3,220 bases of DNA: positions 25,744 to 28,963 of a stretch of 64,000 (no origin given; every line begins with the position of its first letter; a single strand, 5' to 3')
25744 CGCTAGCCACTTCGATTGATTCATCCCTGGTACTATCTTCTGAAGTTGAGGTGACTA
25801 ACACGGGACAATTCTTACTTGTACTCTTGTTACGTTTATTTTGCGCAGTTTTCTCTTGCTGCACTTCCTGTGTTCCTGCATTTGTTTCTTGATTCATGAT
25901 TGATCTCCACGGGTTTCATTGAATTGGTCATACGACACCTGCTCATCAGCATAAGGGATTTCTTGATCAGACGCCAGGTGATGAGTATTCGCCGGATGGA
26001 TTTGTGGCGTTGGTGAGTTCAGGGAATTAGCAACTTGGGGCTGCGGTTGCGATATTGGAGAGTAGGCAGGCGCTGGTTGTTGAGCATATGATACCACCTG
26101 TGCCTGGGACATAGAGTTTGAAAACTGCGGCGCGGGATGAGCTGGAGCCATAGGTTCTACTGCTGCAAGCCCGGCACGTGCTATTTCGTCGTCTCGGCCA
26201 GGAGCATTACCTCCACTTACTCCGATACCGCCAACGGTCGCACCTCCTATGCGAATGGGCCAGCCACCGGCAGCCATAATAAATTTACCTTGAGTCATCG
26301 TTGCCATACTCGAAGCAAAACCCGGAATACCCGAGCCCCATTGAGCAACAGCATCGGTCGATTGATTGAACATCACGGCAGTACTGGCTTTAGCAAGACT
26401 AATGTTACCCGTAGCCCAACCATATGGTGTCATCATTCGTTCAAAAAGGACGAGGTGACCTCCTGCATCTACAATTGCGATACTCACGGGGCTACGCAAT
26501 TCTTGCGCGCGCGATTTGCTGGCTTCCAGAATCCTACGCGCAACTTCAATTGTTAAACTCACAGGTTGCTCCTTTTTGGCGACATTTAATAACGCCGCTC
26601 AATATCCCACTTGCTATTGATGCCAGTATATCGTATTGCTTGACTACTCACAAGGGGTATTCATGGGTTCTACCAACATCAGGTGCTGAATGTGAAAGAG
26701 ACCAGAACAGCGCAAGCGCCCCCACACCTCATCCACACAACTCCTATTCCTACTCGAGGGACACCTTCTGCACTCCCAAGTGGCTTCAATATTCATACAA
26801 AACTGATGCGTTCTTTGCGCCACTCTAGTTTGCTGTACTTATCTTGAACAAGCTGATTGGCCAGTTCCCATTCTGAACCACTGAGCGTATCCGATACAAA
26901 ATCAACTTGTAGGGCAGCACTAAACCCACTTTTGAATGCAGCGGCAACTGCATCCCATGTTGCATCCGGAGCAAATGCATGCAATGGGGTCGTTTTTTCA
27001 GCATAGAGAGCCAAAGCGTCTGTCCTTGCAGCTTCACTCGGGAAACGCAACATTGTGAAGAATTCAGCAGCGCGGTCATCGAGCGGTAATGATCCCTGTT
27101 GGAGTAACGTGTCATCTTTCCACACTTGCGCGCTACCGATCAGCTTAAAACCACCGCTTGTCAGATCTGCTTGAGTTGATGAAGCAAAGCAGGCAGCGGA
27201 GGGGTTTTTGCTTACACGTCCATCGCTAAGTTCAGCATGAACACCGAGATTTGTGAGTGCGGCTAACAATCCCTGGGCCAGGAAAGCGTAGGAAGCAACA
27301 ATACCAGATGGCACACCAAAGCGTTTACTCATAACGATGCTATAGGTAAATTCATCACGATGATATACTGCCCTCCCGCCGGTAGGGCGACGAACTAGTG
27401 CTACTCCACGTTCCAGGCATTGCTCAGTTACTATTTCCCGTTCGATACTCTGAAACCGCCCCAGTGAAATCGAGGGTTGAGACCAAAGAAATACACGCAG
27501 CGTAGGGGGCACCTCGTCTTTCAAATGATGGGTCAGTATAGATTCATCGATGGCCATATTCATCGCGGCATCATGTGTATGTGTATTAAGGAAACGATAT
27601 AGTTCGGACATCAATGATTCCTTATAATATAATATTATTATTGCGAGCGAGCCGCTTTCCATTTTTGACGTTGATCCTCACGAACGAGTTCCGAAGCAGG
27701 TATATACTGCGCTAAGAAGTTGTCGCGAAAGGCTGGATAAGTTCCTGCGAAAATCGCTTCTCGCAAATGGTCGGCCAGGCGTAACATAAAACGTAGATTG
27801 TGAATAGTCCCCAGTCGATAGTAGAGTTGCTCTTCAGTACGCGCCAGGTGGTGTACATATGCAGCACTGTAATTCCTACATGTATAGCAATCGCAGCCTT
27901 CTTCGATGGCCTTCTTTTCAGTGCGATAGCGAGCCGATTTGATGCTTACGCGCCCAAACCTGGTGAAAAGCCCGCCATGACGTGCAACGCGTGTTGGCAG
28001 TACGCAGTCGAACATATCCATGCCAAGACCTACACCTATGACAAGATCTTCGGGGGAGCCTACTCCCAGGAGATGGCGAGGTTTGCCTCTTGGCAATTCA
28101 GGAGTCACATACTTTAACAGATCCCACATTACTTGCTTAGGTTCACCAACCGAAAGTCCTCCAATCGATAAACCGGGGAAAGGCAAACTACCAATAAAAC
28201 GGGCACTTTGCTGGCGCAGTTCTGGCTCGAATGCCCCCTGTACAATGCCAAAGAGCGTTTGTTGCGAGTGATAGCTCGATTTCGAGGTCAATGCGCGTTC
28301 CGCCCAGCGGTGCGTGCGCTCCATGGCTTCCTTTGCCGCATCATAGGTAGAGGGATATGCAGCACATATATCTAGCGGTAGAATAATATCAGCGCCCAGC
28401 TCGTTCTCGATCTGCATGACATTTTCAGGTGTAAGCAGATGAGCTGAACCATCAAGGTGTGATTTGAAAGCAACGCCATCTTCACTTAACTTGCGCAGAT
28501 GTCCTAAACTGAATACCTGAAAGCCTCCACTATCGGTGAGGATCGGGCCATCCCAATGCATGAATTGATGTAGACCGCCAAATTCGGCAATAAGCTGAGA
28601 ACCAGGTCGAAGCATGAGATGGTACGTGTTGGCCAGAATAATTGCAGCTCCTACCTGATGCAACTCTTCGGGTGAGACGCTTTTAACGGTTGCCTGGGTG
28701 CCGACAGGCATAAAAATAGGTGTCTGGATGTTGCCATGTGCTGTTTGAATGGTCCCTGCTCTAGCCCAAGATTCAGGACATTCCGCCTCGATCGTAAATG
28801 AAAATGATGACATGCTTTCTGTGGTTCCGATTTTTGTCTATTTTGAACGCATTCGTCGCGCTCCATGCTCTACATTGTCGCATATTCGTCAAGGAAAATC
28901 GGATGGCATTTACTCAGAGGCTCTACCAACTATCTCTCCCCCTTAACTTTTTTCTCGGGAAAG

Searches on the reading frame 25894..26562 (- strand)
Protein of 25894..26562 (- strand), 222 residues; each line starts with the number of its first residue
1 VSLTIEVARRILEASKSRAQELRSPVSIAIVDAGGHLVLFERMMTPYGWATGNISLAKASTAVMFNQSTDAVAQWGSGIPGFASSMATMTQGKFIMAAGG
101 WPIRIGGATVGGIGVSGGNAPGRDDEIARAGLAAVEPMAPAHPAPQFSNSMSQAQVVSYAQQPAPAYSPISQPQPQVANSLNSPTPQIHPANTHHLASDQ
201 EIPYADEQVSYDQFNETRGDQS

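Call 39: search_protein_families(library=pfam, proteins=[window:25894-26562:-], max_evalue=0.001)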
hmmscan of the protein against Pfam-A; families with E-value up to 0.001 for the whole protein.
window:25894-26562:- (222 aa): 1 family
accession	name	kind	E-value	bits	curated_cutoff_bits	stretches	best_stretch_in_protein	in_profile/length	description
PF03928.20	HbpS-like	-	1.5e-28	99.8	25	1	3-133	1-128/128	Haem degrading protein HbpS-like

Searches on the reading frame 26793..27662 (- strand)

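Call 39: search_protein_families(library=pfam, proteins=[window:26793-27662:-], max_evalue=0.001)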
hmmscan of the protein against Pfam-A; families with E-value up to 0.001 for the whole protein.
window:26793-27662:- (289 aa): 2 families
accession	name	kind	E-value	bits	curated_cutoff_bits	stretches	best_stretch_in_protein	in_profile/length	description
PF21948.1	LplA-B_cat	-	2.1e-31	109.9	27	1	31-247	1-199/200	Lipoyl protein ligase A/B catalytic domain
PF03099.24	BPL_LplA_LipB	-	2.8e-09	37.4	21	1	75-192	14-128/133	Biotin/lipoate A/B protein ligase family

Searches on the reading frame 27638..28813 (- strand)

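Call 39: search_protein_families(library=pfam, proteins=[window:27638-28813:-], max_evalue=0.001)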
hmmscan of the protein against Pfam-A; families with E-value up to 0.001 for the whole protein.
window:27638-28813:- (391 aa): 1 family
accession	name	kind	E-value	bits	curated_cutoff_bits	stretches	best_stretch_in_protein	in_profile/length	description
PF01702.25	TGT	-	5.1e-153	509.8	26.3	1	17-370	3-355/357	Queuine tRNA-ribosyltransferase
